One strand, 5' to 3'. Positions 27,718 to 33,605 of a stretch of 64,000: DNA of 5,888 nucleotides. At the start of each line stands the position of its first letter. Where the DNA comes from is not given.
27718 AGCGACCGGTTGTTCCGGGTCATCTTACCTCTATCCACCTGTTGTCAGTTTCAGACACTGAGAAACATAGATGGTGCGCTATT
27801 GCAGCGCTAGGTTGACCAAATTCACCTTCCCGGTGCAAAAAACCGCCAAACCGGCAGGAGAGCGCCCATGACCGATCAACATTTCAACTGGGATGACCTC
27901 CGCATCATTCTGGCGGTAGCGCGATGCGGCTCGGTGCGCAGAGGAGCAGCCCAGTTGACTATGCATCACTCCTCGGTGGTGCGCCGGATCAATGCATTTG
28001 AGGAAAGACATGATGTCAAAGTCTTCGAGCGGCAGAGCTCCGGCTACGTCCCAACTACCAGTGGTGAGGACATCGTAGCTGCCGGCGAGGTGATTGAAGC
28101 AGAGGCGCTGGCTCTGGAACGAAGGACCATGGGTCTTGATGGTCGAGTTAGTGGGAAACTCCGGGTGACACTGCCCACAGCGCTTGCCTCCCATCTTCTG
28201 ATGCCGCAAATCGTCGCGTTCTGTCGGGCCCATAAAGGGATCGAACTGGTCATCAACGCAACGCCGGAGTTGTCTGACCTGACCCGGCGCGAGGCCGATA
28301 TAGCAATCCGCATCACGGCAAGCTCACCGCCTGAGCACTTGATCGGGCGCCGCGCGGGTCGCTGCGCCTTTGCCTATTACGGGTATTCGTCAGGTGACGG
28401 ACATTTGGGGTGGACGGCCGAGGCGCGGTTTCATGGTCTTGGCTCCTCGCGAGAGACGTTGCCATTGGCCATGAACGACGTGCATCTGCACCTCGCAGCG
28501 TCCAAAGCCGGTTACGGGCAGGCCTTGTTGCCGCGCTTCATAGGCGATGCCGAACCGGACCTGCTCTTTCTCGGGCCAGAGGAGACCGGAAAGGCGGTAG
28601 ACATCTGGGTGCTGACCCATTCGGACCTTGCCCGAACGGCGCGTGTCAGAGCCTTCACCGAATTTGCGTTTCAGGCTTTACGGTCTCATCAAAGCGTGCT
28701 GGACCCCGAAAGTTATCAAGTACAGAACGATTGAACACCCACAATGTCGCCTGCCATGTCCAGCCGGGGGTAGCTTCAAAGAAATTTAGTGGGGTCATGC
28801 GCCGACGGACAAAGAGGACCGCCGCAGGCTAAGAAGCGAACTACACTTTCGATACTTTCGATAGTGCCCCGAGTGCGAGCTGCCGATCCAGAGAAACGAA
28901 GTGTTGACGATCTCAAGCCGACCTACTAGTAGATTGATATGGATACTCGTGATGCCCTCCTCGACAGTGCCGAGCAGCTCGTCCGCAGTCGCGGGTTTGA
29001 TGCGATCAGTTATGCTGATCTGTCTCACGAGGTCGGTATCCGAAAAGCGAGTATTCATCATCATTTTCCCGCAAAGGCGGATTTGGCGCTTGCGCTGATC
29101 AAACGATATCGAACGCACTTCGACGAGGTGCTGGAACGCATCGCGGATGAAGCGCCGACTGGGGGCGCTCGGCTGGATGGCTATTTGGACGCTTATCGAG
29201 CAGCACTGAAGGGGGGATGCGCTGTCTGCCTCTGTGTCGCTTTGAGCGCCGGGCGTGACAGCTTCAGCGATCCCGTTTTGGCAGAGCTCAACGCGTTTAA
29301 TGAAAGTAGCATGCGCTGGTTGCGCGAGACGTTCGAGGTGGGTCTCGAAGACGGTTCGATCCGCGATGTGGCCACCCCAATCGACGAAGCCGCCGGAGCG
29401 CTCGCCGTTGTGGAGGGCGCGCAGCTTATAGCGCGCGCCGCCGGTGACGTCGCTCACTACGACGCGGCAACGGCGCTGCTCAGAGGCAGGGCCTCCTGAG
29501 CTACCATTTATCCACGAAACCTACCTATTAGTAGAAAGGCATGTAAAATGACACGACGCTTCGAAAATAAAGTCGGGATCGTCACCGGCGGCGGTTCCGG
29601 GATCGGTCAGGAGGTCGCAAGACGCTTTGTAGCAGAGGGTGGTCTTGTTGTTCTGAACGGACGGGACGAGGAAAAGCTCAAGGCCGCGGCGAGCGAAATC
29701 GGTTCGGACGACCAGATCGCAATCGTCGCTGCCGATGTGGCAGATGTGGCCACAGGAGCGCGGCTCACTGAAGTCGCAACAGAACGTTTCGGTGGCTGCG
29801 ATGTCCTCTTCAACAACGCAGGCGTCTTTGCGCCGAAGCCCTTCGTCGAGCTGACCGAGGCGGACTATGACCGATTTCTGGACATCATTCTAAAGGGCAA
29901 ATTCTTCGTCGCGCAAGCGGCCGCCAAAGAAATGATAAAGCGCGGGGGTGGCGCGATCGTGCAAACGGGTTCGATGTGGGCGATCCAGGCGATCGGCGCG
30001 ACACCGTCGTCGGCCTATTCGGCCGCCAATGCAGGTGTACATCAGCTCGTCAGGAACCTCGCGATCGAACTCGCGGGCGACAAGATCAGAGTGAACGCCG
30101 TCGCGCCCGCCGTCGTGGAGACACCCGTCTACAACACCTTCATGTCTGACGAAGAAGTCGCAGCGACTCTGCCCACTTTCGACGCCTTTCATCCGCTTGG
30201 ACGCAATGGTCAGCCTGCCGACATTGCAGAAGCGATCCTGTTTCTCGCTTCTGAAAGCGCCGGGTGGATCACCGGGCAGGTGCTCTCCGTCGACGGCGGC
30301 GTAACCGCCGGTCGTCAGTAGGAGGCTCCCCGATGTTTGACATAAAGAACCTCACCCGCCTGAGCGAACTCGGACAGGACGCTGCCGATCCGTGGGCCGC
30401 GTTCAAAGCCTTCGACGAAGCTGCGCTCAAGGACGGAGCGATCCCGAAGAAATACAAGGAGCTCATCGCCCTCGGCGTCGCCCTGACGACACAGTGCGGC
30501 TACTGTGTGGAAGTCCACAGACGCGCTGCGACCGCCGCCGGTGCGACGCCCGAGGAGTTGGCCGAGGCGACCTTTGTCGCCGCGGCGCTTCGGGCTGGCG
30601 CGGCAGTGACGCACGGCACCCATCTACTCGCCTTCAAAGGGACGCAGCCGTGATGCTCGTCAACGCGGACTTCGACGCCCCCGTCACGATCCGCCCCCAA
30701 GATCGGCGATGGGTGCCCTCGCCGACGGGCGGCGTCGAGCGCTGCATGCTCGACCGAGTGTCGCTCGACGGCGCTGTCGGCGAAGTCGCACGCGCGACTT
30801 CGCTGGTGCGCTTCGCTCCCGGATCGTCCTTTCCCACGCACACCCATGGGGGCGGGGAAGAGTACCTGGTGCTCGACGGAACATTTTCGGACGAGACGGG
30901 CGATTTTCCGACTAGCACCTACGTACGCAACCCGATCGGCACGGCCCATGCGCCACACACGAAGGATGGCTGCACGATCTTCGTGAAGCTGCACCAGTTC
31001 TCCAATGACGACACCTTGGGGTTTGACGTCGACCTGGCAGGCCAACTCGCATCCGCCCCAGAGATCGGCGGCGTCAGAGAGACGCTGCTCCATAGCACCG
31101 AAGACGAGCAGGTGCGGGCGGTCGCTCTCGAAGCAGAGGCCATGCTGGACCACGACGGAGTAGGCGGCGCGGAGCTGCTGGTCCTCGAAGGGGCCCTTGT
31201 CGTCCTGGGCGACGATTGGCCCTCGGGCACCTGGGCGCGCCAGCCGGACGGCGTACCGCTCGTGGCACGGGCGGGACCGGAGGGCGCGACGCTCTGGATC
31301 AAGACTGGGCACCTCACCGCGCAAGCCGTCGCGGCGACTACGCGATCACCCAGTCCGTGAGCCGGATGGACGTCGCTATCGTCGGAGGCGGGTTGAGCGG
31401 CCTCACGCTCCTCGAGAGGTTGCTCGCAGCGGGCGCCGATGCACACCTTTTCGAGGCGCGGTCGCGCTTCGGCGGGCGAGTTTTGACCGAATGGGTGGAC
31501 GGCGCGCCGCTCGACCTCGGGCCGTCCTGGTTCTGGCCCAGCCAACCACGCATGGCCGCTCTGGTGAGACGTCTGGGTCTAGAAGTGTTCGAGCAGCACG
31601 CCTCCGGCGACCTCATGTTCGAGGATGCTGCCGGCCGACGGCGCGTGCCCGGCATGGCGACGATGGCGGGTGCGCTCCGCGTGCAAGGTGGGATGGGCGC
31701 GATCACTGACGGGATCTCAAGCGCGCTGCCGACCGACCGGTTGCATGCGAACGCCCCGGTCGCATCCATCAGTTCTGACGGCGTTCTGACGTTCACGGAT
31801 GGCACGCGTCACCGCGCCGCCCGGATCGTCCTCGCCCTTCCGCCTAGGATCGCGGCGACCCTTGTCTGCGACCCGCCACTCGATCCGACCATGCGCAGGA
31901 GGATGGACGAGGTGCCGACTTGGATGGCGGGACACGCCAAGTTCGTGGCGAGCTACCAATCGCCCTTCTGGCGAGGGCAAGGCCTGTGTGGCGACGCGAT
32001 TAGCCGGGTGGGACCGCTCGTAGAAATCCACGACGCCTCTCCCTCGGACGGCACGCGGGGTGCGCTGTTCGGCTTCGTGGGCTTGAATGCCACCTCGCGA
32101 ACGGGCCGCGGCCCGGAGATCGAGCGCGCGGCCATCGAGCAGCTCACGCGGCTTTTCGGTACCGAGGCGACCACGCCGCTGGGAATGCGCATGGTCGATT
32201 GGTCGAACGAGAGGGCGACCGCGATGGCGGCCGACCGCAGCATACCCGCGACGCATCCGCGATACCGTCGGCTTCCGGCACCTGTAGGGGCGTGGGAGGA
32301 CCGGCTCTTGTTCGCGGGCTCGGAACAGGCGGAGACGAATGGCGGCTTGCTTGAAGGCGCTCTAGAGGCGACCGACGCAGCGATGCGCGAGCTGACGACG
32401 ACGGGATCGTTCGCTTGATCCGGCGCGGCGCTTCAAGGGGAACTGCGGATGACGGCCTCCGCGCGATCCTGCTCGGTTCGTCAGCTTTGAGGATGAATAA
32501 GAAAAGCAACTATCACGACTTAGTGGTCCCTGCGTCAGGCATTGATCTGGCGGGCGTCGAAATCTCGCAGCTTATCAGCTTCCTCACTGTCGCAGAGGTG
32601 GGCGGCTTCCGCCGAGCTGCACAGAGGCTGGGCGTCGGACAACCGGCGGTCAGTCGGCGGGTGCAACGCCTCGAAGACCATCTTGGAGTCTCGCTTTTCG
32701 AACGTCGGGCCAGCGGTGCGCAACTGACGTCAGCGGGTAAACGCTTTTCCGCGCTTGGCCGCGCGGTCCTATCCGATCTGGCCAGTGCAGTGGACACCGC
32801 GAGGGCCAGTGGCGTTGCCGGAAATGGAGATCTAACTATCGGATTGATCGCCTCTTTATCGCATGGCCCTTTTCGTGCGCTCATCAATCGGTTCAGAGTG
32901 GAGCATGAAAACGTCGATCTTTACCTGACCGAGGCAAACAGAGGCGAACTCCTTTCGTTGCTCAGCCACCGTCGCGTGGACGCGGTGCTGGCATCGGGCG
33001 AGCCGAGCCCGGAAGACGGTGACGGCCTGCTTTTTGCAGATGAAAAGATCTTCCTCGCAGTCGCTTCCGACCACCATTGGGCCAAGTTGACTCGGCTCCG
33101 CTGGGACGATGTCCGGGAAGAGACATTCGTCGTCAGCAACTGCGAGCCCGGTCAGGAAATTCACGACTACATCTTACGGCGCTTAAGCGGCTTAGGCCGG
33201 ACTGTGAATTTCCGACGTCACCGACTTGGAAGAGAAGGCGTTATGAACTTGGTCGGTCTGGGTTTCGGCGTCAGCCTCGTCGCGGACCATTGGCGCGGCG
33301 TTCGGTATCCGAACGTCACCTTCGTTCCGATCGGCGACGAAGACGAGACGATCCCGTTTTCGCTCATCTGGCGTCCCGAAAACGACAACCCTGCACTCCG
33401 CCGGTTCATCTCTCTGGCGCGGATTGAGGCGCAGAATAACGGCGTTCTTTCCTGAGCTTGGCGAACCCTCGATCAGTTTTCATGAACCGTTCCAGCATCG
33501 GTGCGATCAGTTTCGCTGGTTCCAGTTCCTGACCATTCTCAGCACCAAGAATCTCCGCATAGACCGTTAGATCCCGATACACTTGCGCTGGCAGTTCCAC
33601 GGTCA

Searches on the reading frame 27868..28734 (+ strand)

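Call 30: search_protein_families(library=pfam, proteins=[window:27868-28734:+], max_evalue=0.001)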
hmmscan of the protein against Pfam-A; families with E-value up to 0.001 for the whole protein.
window:27868-28734:+ (288 aa): 2 families
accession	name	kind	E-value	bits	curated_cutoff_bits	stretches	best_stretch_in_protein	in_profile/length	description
PF03466.25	LysR_substrate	-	1.5e-17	64.2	28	2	92-162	2-74/209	LysR substrate binding domain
PF00126.33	HTH_1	-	4.3e-14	52.6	26.6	1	8-67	1-60/60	Bacterial regulatory helix-turn-helix protein, lysR family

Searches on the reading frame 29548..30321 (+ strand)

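Call 30: search_protein_families(library=pfam, proteins=[window:29548-30321:+], max_evalue=0.001)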
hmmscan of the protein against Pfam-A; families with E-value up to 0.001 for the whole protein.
window:29548-30321:+ (257 aa): 4 families
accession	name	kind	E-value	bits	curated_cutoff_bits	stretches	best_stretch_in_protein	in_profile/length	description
PF13561.12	adh_short_C2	-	4.9e-57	193.7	27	1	17-253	6-236/236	Enoyl-(Acyl carrier protein) reductase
PF00106.31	adh_short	-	4.4e-47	160.5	26.6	1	8-200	1-192/195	short chain dehydrogenase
PF08659.16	KR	-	4.1e-11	43.6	22.6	1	11-170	4-162/180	KR domain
PF23441.1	SDR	-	8.5e-11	42.2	27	1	85-252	93-255/258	SDR-like rossmann domain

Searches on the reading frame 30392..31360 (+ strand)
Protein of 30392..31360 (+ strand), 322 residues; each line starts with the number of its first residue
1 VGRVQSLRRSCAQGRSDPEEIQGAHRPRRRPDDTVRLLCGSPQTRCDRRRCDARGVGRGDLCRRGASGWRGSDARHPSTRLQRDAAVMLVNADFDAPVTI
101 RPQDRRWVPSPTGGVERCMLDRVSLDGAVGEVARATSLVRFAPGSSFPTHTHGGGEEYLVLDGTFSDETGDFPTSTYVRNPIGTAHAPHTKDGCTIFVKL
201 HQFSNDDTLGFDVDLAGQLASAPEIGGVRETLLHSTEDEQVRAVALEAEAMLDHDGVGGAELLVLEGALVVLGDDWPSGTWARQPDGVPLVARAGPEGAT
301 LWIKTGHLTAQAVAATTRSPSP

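Call 30: search_protein_families(library=pfam, proteins=[window:30392-31360:+], max_evalue=0.001)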
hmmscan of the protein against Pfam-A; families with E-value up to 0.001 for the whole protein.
window:30392-31360:+ (322 aa): 3 families
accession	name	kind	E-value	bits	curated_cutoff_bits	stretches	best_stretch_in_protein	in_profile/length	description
PF12973.13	Cupin_7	-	5e-40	136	27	2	97-203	3-104/105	ChrR Cupin-like domain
PF07883.17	Cupin_2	-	0.00048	20.2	27.2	0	138-165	2-29/70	Cupin domain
PF16867.11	DMSP_lyase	-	0.00073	19.8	27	0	138-192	99-157/162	Dimethlysulfonioproprionate lyase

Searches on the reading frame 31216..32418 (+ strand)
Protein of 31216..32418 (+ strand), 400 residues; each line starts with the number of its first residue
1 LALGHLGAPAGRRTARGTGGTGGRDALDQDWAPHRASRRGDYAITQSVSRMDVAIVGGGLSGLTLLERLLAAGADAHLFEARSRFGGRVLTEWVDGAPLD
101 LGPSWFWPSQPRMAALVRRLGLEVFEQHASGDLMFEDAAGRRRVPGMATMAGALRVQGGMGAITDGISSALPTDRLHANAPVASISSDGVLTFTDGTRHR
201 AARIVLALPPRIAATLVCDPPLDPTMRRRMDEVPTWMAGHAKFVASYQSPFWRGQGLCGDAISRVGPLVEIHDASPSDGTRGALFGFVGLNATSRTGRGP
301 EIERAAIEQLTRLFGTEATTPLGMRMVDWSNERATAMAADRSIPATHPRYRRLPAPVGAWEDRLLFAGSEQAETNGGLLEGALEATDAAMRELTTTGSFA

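Call 30: search_protein_families(library=pfam, proteins=[window:31216-32418:+], max_evalue=0.001)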
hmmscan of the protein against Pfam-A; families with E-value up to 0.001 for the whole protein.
window:31216-32418:+ (400 aa): 3 families
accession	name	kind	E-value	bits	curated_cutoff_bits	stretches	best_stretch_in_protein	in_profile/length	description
PF01593.30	Amino_oxidase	-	1.1e-37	130.8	19.8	2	151-385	194-434/443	Flavin containing amine oxidoreductase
PF13450.12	NAD_binding_8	-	3.4e-15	56.5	21.9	1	55-120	1-68/68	NAD(P)-binding Rossmann-like domain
PF13454.12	NAD_binding_9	-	0.00026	21.5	21.8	0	54-89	1-40/155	FAD-NAD(P)-binding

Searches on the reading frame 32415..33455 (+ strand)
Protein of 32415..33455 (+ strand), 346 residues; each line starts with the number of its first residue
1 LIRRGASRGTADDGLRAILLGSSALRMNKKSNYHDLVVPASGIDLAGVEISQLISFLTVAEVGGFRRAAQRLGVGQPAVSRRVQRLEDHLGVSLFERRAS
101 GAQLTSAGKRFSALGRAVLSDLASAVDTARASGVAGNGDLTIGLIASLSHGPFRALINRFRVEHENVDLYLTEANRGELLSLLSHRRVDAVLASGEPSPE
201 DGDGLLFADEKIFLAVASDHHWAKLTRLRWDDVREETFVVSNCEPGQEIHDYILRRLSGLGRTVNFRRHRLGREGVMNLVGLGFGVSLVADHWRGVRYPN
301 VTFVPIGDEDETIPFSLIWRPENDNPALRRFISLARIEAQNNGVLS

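Call 31: search_protein_families(library=pfam, proteins=[window:32415-33455:+], max_evalue=0.001)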
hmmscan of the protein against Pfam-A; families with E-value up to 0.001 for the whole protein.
window:32415-33455:+ (346 aa): 2 families
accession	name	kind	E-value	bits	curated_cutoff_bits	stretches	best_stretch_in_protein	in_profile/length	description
PF03466.25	LysR_substrate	-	2e-30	106.2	28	1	137-336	5-205/209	LysR substrate binding domain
PF00126.33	HTH_1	-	4.8e-21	74.9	26.6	1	51-109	2-60/60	Bacterial regulatory helix-turn-helix protein, lysR family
